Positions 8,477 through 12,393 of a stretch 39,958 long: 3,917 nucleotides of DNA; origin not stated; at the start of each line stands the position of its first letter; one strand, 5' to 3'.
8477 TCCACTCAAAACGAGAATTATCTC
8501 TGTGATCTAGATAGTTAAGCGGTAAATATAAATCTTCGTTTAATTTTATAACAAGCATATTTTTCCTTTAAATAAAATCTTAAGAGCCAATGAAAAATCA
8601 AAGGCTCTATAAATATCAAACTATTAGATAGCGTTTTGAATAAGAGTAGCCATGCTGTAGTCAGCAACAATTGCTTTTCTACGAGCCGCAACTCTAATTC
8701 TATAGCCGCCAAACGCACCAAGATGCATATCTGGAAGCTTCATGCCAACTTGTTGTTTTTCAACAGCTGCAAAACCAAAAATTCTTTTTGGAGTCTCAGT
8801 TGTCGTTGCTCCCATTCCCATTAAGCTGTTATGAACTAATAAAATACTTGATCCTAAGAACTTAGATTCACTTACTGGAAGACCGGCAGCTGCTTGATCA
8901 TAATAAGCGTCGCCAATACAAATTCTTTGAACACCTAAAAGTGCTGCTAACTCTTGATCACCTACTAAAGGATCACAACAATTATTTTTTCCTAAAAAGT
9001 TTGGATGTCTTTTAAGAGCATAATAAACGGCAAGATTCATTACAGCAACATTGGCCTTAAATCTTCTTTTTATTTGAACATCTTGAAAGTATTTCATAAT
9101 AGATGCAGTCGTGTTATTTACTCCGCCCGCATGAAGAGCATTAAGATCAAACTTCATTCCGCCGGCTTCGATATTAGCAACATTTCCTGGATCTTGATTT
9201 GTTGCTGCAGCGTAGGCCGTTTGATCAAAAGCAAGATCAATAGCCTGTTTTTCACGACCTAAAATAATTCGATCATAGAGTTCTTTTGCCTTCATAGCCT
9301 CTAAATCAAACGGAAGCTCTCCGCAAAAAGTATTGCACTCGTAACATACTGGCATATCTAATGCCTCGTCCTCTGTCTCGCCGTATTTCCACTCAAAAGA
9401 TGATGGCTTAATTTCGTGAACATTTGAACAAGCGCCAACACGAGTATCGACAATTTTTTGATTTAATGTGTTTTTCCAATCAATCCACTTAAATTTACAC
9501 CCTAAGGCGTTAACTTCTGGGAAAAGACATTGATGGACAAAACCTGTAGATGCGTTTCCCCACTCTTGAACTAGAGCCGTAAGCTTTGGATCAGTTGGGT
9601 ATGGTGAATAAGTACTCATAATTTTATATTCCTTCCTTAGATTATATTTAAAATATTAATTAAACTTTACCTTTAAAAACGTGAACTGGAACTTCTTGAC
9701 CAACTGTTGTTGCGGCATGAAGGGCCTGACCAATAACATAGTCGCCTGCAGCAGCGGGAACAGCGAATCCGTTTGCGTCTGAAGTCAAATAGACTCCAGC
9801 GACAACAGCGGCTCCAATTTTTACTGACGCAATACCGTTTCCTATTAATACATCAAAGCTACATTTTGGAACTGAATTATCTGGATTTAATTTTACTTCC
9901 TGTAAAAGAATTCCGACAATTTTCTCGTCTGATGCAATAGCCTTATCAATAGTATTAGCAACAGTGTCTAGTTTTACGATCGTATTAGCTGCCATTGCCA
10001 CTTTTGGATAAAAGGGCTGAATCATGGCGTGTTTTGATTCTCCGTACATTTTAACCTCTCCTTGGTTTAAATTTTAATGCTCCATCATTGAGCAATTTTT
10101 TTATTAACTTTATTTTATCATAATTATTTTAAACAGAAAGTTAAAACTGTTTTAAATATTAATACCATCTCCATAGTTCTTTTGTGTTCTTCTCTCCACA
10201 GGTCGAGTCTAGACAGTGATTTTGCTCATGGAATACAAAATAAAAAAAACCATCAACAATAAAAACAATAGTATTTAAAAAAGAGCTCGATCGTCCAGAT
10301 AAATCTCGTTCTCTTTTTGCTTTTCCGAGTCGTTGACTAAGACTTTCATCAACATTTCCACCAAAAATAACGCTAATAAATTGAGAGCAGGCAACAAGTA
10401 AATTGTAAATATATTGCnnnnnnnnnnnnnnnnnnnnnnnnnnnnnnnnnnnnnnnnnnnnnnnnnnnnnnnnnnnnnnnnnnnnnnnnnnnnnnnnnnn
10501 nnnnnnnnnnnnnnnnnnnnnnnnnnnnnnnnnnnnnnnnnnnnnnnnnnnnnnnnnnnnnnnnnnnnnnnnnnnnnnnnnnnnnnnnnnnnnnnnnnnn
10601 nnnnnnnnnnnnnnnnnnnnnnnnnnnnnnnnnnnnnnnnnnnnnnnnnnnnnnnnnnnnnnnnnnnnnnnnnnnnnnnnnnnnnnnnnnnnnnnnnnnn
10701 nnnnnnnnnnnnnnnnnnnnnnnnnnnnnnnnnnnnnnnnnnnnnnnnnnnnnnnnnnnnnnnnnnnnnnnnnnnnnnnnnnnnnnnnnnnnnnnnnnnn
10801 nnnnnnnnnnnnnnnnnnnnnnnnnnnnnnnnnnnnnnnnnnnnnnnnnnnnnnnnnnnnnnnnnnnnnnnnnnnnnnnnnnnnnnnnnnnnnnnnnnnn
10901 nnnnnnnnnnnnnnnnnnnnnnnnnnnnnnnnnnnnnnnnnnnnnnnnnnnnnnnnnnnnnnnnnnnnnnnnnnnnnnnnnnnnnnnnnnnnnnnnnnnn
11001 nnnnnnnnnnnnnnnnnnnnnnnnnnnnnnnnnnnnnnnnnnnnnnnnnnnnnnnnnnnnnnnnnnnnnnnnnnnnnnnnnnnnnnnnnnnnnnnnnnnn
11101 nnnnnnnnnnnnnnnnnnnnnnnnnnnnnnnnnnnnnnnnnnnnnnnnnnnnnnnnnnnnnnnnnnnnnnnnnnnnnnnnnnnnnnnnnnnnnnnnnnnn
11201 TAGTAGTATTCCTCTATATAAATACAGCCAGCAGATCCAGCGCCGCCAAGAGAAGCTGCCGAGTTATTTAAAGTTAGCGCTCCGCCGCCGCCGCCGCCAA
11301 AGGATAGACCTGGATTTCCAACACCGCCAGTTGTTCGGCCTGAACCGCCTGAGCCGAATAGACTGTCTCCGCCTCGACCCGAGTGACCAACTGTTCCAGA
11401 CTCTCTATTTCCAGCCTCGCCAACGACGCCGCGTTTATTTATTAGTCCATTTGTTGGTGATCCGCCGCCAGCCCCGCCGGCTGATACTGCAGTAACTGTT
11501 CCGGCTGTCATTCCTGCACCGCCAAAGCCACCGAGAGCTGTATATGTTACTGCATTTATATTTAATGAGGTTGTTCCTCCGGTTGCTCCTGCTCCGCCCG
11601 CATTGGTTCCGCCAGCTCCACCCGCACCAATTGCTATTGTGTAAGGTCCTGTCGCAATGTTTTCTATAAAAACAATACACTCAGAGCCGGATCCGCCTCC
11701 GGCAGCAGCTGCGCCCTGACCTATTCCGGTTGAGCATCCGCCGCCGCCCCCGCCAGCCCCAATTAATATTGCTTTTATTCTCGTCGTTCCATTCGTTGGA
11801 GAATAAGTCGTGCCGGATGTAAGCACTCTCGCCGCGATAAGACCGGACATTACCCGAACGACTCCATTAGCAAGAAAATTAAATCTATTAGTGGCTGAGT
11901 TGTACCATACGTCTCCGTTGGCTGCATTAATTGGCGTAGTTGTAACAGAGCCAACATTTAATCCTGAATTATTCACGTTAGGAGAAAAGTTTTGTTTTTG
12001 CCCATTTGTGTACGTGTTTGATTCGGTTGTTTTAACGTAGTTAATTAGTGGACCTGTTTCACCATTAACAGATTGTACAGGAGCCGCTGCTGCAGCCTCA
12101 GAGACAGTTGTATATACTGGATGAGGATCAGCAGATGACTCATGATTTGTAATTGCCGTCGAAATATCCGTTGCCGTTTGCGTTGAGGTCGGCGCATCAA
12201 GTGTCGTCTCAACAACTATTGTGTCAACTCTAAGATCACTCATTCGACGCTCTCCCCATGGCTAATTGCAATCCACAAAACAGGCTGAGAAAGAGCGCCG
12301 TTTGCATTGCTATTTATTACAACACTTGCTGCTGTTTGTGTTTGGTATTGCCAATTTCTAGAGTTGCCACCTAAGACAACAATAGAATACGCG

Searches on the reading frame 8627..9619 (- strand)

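Call 28: search_protein_families(library=phrogs, proteins=[window:8627-9619:-], max_evalue=0.00001)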
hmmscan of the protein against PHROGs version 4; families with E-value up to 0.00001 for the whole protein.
window:8627-9619:- (331 aa): 1 family
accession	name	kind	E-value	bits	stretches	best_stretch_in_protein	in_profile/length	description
phrog_1005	-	head and packaging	1.9e-27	97.4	1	5-331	8-314/315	major head protein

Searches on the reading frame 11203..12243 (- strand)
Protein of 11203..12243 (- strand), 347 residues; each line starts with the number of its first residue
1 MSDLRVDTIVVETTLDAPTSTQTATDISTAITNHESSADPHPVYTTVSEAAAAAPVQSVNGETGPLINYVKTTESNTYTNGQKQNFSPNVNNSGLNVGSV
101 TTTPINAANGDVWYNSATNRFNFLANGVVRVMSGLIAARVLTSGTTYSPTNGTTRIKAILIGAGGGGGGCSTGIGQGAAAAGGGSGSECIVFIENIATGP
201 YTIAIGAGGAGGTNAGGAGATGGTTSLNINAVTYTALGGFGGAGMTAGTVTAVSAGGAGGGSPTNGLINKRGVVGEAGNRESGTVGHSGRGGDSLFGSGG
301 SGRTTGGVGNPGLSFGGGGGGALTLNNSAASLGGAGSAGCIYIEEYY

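Call 28: search_protein_families(library=phrogs, proteins=[window:11203-12243:-], max_evalue=0.00001)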
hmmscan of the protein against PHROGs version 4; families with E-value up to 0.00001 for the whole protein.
window:11203-12243:- (347 aa): 4 families
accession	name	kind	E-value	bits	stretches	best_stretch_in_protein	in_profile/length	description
phrog_863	-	tail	3.5e-35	123.1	1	37-347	309-605/690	tail fiber assembly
phrog_6202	-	tail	1.7e-12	48.3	1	55-345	380-636/636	tail fiber protein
phrog_454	-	tail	2.1e-10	40.4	1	115-346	1158-1375/1376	tail fiber protein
phrog_2295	-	unknown function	1.7e-07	31.2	0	53-339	483-781/1183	-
